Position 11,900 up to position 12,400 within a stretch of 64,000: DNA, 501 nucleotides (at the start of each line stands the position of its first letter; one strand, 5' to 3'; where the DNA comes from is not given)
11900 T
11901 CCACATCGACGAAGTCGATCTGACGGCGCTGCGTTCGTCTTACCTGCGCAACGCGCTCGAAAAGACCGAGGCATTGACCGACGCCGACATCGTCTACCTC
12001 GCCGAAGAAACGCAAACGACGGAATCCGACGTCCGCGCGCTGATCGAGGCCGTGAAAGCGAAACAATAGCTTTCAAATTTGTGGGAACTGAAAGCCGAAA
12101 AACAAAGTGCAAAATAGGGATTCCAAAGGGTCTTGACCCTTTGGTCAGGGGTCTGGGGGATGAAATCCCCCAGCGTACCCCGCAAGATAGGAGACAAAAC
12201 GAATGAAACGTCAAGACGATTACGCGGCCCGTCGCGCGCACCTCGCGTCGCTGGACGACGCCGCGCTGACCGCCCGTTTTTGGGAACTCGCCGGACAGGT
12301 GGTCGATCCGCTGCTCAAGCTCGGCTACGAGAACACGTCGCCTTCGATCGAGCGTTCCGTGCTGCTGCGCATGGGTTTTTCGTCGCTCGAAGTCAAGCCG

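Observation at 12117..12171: Near-identical 55-nt double-hairpin repeat inserted inside both B12-dependent mutase operons (second copy at 53110-53165)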

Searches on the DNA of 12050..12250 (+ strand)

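Call 12: search_rna_families(source=window, start=12050, end=12250, threshold=evalue, max_evalue=10)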
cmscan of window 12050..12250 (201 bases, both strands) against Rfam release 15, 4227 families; matches with E-value up to 10: 13.
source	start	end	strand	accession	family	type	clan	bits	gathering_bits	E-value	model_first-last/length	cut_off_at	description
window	12139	12209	+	RF02937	Clostridiales-2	Gene; sRNA;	-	21.4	58.6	0.0051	1-82/82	no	Clostridiales-2 RNA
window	12120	12187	+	RF00107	FinP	Gene;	CL00016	19.1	45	0.13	1-76/76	no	FinP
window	12119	12182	-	RF00043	Plasmid_R1162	Gene; antisense;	-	17.8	55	0.57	1-75/75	no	R1162-like plasmid antisense RNA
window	12132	12205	+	RF02980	freshwater-2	Cis-reg;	-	16.3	49.9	2.2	1-84/84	no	freshwater-2 RNA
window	12077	12184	+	RF02865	ncS01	Gene; sRNA;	-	15.2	58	1.5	1-110/110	no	Burkholderia sRNA 1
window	12148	12181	+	RF02794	Pab19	Gene; snRNA; snoRNA; HACA-box;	-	14.4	55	4.9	48-81/102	no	Pab19 RNA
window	12074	12204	+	RF02043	HOTTIP_4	Gene; lncRNA;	-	13.3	45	3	29-166/166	no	HOXA transcript at the distal tip, conserved region 4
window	12102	12194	+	RF02151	MIMT1_1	Gene; lncRNA;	-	13.2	45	2.1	1-88/88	no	MER1 repeat containing imprinted transcript 1 conserved region 1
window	12152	12172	+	RF03267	mir-645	Gene; miRNA;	-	12.6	90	8.6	30-50/77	no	mir-645 microRNA precursor family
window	12064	12128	+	RF03168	c-di-GMP-I-UAU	Cis-reg; riboswitch;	CL00126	11.5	65.9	6.6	1-81/81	no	c-di-GMP-I-UAU riboswitch aptamer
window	12077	12177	-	RF00586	SNORA12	Gene; snRNA; snoRNA; HACA-box;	-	10.5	45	8.3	1-148/148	no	Small nucleolar RNA SNORA12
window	12156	12171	+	RF01734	Fluoride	Cis-reg; riboswitch;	-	9.7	34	3.3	10-25/64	no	Fluoride riboswitch aptamer (crcB RNA motif)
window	12090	12101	+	RF02914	DUF805b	Cis-reg;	CL00115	9.6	35.6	4.8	6-17/35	no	DUF805b RNA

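Call 18: search_rna_families(sources=[L009, L017, L027, L044, L080, L050, L029, L056, L036, L003, L012, L016, L073, L101, L091, L093, L034, L057], threshold=gathering)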
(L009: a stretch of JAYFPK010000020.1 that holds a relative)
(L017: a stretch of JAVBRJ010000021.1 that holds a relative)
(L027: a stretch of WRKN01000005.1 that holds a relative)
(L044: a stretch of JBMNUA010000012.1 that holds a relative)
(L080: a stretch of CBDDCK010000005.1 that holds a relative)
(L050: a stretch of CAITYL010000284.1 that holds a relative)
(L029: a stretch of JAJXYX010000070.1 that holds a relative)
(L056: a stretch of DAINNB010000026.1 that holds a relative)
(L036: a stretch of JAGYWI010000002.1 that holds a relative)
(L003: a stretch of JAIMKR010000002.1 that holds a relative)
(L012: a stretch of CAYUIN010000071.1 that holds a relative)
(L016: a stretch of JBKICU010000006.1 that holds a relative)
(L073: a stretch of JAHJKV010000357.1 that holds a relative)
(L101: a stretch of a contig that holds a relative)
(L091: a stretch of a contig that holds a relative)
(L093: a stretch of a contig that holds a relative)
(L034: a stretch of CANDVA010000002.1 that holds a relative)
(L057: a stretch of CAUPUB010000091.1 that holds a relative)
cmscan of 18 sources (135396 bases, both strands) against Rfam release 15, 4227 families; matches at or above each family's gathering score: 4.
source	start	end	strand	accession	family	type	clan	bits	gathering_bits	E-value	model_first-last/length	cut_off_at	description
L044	785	858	-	RF00005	tRNA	Gene; tRNA;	CL00001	70.5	29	4.9e-13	1-71/71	no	tRNA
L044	891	962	-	RF00005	tRNA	Gene; tRNA;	CL00001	67.7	29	2.9e-12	1-71/71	no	tRNA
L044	971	1044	-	RF00005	tRNA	Gene; tRNA;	CL00001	66.4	29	6.4e-12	1-71/71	no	tRNA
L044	705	778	-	RF00005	tRNA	Gene; tRNA;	CL00001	66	29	8.4e-12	1-71/71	no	tRNA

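Call 37: build_rna_model(alignment_id=A2, structure=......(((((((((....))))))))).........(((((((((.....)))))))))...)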
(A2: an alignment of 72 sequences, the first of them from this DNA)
Model R1 built from alignment A2 (72 sequences, 63 columns); structure: as given.
model positions 54; base pairs 17; branch points 1; effective number of sequences 5.73; information 1.028 bits per position. Calibrated on 0.2 Mb of random sequence (short: E-values are rough).
structure used (alignment columns):
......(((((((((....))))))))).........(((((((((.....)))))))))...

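Call 38: search_with_rna_model(model_id=R1, source=window, filters=off, max_evalue=10, show_alignments=6)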
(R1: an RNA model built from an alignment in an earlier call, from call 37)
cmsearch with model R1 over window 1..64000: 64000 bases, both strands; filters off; matches with E-value up to 10: 26.
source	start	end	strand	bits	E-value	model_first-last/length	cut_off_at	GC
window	14788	14838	-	63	1.4e-15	1-54/54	no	0.67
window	53110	53165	+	61.6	3.2e-15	1-54/54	no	0.57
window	12117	12172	+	60.4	7e-15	1-54/54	no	0.57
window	12123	12144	-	22.4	0.00016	7-28/54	no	0.55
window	53116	53137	-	22.4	0.00016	7-28/54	no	0.5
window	22393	22463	-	21.2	0.00033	1-54/54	no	0.68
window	14811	14832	+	13.7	0.036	7-28/54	no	0.59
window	14781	14805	+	9.8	0.41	30-54/54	no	0.72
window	20957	21017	+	9.3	0.56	1-54/54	no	0.61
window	59512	59526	+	8.9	0.73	38-52/54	no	0.53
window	34440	34487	+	7.5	1.7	1-54/54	no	0.65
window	22435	22457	+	6.8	2.7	7-28/54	no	0.78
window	4194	4222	+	6.4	3.6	1-54/54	no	0.48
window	32489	32507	-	6.3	3.8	36-54/54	no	0.47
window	26685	26724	+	6.1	4.1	1-54/54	no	0.65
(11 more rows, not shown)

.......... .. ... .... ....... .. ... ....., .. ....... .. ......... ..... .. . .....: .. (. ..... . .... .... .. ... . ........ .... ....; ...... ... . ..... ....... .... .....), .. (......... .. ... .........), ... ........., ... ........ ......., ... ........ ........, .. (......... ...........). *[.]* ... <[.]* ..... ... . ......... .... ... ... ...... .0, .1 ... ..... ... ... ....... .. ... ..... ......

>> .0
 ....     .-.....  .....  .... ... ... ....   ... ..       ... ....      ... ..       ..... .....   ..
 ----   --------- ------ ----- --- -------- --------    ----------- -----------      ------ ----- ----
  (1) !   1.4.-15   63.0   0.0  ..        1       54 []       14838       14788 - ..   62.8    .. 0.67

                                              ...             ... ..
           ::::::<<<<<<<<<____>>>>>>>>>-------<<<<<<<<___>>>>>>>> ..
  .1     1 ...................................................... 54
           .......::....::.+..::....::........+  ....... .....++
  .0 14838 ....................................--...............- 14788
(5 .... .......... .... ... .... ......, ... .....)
